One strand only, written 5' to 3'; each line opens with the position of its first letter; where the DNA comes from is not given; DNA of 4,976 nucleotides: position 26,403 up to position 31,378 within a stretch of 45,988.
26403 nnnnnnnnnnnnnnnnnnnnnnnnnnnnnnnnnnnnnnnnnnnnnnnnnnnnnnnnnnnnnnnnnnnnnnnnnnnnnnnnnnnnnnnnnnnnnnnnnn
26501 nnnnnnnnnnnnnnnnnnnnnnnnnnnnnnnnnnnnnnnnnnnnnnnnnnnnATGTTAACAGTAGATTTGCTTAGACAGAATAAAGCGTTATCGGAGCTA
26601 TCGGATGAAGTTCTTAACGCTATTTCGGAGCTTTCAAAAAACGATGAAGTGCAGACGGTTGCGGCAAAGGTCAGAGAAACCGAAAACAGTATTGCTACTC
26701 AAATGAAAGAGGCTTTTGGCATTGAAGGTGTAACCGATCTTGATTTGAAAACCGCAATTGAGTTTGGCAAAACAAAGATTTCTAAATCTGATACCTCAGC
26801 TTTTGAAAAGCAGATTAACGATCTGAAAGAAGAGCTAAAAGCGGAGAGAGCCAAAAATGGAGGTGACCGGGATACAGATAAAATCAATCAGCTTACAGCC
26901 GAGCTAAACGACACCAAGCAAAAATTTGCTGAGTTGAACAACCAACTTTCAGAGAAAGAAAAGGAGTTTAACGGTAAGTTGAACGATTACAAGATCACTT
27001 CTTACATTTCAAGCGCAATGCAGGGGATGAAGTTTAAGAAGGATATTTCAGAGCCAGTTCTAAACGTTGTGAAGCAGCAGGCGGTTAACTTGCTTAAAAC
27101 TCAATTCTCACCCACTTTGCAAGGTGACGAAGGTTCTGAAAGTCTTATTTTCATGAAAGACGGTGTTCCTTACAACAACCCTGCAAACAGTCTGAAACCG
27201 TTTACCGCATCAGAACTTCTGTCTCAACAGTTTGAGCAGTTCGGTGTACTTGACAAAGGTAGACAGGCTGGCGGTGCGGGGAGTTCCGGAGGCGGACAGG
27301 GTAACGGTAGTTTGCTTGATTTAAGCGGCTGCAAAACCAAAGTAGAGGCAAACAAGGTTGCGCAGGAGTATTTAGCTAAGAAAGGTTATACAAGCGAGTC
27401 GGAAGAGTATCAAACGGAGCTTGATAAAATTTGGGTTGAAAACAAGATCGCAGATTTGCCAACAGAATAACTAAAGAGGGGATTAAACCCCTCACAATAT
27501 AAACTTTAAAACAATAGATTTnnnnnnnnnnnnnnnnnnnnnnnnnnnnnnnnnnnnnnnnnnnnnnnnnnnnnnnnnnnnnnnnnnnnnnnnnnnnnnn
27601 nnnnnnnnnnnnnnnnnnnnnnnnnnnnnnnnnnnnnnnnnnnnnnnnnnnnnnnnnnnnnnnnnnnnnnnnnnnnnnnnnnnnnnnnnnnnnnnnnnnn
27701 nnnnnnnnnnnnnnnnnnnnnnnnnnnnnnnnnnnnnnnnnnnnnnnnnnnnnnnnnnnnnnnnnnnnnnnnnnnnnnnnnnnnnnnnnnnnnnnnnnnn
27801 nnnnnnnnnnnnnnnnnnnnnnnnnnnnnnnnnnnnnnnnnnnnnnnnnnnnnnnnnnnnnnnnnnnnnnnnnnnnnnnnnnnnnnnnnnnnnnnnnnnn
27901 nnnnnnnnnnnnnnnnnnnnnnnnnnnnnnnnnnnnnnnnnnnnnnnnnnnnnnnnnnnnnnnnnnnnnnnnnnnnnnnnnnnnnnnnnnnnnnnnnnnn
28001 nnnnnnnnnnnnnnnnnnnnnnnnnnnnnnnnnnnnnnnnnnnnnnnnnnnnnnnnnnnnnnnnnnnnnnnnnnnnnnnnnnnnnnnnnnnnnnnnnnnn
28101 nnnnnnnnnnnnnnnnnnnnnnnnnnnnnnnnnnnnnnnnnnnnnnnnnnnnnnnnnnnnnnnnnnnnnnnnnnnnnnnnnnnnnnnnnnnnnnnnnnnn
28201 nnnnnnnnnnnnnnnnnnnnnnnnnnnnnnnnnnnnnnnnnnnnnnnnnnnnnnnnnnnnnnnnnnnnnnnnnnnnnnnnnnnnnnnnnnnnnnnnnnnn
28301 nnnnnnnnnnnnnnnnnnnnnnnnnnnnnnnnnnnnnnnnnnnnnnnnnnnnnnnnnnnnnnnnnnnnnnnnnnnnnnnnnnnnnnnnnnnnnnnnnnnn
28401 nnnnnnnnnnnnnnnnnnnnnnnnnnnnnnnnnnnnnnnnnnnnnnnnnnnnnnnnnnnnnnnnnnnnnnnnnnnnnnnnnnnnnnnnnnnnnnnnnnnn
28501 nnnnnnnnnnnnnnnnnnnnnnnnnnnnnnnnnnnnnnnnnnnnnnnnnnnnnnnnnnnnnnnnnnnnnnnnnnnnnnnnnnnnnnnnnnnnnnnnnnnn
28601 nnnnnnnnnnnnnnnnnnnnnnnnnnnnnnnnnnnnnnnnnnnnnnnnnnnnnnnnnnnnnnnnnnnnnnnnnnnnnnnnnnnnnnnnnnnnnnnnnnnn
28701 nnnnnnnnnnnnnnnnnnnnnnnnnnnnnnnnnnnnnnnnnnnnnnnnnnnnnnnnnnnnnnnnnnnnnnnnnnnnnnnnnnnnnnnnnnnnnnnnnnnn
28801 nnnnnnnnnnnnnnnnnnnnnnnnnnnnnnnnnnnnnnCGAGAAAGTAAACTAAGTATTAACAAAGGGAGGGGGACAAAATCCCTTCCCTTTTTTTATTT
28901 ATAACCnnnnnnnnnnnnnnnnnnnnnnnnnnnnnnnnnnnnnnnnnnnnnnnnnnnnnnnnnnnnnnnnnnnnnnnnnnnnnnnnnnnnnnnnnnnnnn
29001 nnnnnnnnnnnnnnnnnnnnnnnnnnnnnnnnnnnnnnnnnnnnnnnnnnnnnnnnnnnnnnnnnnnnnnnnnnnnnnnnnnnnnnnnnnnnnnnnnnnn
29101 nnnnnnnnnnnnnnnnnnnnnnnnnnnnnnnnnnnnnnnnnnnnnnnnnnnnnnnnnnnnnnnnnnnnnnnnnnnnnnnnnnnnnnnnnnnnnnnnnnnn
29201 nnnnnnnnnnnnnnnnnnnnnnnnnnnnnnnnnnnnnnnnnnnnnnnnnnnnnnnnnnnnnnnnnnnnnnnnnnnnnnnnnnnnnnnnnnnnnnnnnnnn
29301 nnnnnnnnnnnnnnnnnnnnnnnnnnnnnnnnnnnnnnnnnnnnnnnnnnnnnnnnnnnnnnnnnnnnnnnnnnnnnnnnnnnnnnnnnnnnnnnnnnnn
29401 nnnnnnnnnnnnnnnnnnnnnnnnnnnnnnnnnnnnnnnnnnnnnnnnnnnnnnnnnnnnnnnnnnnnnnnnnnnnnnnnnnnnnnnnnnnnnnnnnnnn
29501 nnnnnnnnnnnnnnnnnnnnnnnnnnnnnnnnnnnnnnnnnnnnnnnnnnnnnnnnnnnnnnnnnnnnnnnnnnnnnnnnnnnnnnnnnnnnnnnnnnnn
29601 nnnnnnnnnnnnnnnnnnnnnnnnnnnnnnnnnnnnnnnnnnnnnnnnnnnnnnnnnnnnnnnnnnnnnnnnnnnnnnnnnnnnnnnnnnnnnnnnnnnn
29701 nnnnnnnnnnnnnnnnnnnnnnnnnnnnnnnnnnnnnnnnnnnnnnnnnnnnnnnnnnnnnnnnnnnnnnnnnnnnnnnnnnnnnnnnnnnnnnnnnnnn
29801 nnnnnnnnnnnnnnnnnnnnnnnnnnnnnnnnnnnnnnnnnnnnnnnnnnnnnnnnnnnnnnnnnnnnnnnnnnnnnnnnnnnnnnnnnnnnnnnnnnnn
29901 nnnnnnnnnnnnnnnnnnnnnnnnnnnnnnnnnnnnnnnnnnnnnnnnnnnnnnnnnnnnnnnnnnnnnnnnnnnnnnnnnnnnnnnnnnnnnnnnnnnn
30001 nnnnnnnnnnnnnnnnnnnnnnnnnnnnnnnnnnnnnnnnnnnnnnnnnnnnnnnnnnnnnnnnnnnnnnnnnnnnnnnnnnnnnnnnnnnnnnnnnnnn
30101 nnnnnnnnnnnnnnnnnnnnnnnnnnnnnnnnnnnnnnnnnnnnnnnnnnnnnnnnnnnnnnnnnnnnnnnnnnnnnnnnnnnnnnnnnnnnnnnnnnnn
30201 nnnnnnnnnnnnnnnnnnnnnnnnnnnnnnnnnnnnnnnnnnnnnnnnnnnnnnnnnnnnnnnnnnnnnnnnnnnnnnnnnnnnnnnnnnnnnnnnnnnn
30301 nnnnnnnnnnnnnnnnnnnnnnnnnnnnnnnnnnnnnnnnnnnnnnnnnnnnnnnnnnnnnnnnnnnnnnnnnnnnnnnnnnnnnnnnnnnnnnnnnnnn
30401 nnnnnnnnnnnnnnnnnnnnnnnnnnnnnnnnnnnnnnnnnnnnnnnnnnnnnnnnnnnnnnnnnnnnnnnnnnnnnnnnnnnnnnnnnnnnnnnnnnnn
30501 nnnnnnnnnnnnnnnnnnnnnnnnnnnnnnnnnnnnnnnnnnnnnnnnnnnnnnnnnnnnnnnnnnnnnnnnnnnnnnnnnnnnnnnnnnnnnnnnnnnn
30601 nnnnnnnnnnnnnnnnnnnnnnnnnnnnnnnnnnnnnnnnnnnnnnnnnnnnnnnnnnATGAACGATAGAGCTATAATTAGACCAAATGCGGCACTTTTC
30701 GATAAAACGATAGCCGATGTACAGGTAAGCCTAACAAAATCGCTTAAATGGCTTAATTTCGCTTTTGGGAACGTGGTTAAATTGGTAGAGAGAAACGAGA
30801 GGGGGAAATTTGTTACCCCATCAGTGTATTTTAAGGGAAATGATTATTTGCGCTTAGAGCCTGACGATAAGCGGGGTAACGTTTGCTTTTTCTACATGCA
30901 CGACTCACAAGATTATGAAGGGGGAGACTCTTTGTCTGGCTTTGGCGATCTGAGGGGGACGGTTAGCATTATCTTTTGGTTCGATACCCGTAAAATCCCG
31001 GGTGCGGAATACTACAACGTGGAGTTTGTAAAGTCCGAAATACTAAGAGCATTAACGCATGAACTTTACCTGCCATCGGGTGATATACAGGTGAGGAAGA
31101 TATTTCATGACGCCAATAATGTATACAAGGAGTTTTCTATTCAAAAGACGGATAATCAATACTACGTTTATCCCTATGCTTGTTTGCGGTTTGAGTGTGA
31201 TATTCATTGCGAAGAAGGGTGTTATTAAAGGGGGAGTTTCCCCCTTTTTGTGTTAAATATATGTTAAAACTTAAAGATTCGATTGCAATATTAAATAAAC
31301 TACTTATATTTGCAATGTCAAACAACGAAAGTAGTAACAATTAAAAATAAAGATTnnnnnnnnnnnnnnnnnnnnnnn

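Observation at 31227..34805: Terminator-bounded accessory island with an early-type promoter splits the late structural operon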

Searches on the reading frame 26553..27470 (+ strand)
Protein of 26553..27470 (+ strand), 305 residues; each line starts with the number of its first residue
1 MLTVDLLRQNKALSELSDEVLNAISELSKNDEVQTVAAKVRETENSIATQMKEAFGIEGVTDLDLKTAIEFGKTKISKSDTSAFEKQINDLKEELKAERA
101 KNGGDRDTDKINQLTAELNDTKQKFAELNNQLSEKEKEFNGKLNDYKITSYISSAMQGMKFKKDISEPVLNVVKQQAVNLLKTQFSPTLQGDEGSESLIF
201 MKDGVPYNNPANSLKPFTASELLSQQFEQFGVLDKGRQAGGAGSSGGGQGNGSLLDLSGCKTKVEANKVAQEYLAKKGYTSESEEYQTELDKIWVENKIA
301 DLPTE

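Call 19: search_protein_families(library=phrogs, proteins=[window:26553-27470:+], max_evalue=0.01)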
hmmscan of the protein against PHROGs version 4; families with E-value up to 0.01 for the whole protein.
window:26553-27470:+ (305 aa): 3 families
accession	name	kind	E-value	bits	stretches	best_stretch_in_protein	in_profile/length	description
phrog_7970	-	head and packaging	1.7e-93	314.4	1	1-305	2-319/319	virion structural protein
phrog_206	-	head and packaging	4.2e-05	24.4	1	72-272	56-243/263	head scaffolding protein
phrog_11860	-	unknown function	0.0056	17.9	0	77-140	36-97/114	-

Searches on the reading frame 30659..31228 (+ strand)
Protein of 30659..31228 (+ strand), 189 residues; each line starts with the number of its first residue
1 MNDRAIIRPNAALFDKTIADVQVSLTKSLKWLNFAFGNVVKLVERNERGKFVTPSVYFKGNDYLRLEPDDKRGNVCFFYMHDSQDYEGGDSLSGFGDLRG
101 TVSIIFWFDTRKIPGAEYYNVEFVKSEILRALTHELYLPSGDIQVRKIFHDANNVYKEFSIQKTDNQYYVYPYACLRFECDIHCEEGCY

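Call 19: search_protein_families(library=phrogs, proteins=[window:30659-31228:+], max_evalue=0.01)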
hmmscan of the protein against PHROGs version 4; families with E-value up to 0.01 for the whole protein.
window:30659-31228:+ (189 aa): 1 family
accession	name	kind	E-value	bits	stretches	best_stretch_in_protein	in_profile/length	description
phrog_8145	-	unknown function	2.3e-74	250.5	1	1-189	4-192/192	-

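Call 82: find_homologous_proteins(query=window:30659-31225:+, max_evalue=0.001)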
Query window:30659-31225:+ (189 aa): 2 proteins with E <= 0.001 among 24 candidates.
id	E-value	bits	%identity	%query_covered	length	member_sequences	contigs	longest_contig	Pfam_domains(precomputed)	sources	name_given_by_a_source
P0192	2.7e-126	437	99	100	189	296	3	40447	-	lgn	-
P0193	1.7e-86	307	71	100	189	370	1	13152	-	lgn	-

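Call 85: search_dna_similar(query=window:30659-31225:+, collection=phages, mode=protein, max_rows=40, max_evalue=0.001)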
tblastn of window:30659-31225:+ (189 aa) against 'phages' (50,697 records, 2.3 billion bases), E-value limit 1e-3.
Records with a match: 41; places in all: 41; records where one place covers at least 80% of the query: 41.
Best place of each record, by identity: >=99% 8; 95-99% 9; 60-80% 6; <60% 18.
By first word of the organism name: Bacteroides 31; Croceibacter 4; Parabacteroides 2; Elizabethkingia 1; Bacteriophage 1; Alistipes 1; Flavobacterium 1.
By host as written in the record: Bacteroides fragilis 5; Croceibacter atlanticus HTCC2559 4; Bacteroides fragilis CSC10 3; Bacteroides fragilis DA486 3; Bacteroides fragilis DA503 3; Bacteroides fragilis DA766 2; Bacteroides fragilis HSP40 (ATCC 51477) 2; Bacteroides fragilis DA698 2; and 15 more.
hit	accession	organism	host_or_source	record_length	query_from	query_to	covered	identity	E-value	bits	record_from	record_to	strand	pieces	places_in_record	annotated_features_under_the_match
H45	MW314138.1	Bacteroides phage vB_BfraS_NCTC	Bacteroides fragilis NCTC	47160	1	189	100%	100.0%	8e-126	395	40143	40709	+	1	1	hypothetical protein (x2)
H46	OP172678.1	Bacteroides phage BF766P1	Bacteroides fragilis DA766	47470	1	189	100%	100.0%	8e-126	395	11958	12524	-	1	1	hypothetical protein (x2)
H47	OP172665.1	Bacteroides phage BF344P1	Bacteroides fragilis BSC344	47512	1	189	100%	100.0%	8e-126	395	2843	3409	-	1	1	hypothetical protein (x2)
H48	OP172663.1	Bacteroides phage BF10P2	Bacteroides fragilis CSC10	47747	1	189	100%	100.0%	8e-126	395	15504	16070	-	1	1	hypothetical protein (x3)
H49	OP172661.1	Bacteroides phage BF8P1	Bacteroides fragilis TSN8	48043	1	189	100%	100.0%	8e-126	395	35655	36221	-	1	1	hypothetical protein (x2)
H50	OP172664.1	Bacteroides phage BF10P3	Bacteroides fragilis CSC10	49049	1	189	100%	100.0%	8e-126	395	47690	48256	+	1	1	hypothetical protein (x2)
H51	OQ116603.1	Bacteroides phage vB_BfrS_UZM3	Bacteroides fragilis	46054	1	189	100%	99.5%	3e-125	394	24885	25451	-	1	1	hypothetical protein | tail protein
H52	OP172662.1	Bacteroides phage BF10P1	Bacteroides fragilis CSC10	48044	1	189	100%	99.5%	1e-124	392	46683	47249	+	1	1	hypothetical protein (x2)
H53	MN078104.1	Bacteroides phage Barc2635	Bacteroides fragilis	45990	1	189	100%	98.9%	4e-125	393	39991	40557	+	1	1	hypothetical protein (x2)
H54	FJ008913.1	Bacteroides phage B40-8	Bacteroides fragilis HSP40 (ATCC 51477)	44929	1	189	100%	98.9%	1e-124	392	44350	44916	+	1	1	hypothetical protein | hypothetical phage protein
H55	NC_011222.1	Bacteroides phage B40-8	Bacteroides fragilis HSP40 (ATCC 51477)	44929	1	189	100%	98.9%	1e-124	392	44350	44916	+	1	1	hypothetical protein | tail protein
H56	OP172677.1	Bacteroides phage BF702P1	Bacteroides fragilis DA702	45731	1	189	100%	98.9%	2e-124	391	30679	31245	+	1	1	hypothetical protein (x2)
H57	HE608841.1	Bacteroides phage B124-14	Bacteroides fragilis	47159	1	189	100%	98.9%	4e-124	390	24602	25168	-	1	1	hypothetical protein (x2)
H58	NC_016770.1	Bacteroides phage B124-14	Bacteroides fragilis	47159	1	189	100%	98.9%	4e-124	390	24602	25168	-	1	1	hypothetical protein | tail protein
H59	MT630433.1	Bacteroides phage vB_BfrS_23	Bacteroides fragilis GB124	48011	1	189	100%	98.9%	4e-124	390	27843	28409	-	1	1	hypothetical protein (x2)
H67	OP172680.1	Bacteroides phage BK649P1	Bacteroides ovatus BSC649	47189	1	189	100%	70.4%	7e-86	281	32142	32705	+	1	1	hypothetical protein (x2)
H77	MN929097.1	Parabacteroides phage PDS1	Parabacteroides distasonis APCS2/PD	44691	3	188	98%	34.4%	4e-33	129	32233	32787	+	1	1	hypothetical protein | virion morphogenesis protein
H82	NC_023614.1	Croceibacter phage P2559Y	Croceibacter atlanticus HTCC2559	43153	5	179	93%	30.5%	9e-22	97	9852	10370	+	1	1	hypothetical protein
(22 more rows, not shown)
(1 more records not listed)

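Call 88: get_annotated_region(hit=H77, flank=5000)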
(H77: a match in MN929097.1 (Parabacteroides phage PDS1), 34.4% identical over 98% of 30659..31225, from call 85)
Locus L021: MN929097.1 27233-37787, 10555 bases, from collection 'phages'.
description: Parabacteroides phage PDS1, complete genome.
organism: Parabacteroides phage PDS1 (NCBI taxid 2709316)
taxonomy: Viruses; Duplodnaviria; Heunggongvirae; Uroviricota; Caudoviricetes
host: Parabacteroides distasonis APCS2/PD; source: human feces; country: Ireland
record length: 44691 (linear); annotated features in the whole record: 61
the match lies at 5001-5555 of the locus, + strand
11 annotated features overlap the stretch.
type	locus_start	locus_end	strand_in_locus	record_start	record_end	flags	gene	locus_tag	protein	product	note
CDS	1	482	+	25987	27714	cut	-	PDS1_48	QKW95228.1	portal protein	gp_48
CDS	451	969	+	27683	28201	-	-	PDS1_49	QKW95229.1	inner membrane protein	gp_49; TolA inner membrane protein, similar to TonB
CDS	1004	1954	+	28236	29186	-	-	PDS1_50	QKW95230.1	putative capsid associated protein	gp_50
CDS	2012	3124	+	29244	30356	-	-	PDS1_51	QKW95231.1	major capsid protein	gp_51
CDS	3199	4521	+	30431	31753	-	-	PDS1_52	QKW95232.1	hypothetical protein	gp_52; hypothetical phage protein, Bacteroides phage B40-8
CDS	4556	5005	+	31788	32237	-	-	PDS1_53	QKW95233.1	virion morphogenesis protein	gp_53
CDS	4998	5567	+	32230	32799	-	-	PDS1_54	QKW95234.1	hypothetical protein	gp_54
CDS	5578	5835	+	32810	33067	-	-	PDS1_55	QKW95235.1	protein of unknown function DUF1360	gp_55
CDS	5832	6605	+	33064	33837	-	-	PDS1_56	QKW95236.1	hypothetical protein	gp_56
CDS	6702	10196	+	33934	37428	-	-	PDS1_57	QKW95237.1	tail tape-measure protein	gp_57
CDS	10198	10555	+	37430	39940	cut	-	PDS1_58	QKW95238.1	hypothetical protein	gp_58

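Call 89: get_annotated_region(hit=H82, flank=5000)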
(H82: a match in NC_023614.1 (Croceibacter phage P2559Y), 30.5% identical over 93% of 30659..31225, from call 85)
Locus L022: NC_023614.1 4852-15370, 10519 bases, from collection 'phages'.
description: Croceibacter phage P2559Y, complete genome.
organism: Croceibacter phage P2559Y (NCBI taxid 1327037)
taxonomy: Viruses; Duplodnaviria; Heunggongvirae; Uroviricota; Caudoviricetes
host: Croceibacter atlanticus HTCC2559; source: seawater; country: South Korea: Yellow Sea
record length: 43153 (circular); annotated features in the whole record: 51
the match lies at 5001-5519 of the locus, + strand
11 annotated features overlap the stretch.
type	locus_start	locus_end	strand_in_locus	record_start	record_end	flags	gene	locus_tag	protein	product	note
CDS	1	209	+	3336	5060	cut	-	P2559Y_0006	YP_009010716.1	portal protein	-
CDS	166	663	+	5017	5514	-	-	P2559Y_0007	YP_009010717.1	hypothetical protein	-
CDS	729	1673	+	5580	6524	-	-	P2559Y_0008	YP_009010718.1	virion structural protein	-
CDS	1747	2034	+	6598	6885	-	-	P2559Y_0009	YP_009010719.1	hypothetical protein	-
CDS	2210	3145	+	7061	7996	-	-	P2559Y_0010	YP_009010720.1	virion structural protein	-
CDS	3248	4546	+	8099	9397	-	-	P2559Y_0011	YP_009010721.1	hypothetical protein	-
CDS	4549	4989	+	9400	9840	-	-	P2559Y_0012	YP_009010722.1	tail protein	-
CDS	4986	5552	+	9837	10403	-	-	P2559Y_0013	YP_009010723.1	hypothetical protein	-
CDS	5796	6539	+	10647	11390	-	-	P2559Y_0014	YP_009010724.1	virion structural protein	-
CDS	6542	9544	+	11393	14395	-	-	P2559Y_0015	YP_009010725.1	tail length tape measure protein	-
CDS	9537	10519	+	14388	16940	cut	-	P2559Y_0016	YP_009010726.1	hypothetical protein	-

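Call 90: get_annotated_region(hit=H67, flank=6000)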
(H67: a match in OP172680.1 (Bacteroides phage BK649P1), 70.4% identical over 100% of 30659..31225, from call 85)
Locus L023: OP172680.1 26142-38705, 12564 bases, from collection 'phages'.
description: Bacteroides phage BK649P1, complete genome.
organism: Bacteroides phage BK649P1 (NCBI taxid 2968576)
taxonomy: Viruses; Duplodnaviria; Heunggongvirae; Uroviricota; Caudoviricetes
host: Bacteroides ovatus BSC649; source: municipal sewage; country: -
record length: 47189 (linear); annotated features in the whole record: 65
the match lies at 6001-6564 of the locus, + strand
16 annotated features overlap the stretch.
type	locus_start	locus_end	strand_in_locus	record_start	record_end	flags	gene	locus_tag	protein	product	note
CDS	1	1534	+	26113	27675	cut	-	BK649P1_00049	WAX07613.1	hypothetical protein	-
CDS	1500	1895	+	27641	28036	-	-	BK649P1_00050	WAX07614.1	hypothetical protein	-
CDS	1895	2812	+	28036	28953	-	-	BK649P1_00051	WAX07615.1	hypothetical protein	-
CDS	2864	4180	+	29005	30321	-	-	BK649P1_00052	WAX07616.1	hypothetical protein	-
CDS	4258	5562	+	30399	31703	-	-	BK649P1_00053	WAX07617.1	hypothetical protein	-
CDS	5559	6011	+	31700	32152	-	-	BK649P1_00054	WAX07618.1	hypothetical protein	-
CDS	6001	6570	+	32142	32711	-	-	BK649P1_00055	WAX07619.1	hypothetical protein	-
CDS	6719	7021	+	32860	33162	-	-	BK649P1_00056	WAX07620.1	hypothetical protein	-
CDS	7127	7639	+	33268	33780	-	-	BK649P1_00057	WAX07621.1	hypothetical protein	-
CDS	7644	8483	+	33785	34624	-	-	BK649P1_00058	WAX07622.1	hypothetical protein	-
CDS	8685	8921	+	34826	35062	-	-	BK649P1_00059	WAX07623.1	hypothetical protein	-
CDS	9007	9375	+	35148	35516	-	-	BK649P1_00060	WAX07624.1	hypothetical protein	-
CDS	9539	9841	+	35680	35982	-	-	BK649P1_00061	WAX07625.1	hypothetical protein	-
CDS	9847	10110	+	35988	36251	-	-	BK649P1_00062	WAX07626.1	hypothetical protein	-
CDS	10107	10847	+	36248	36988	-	-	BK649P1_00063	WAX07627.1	hypothetical protein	-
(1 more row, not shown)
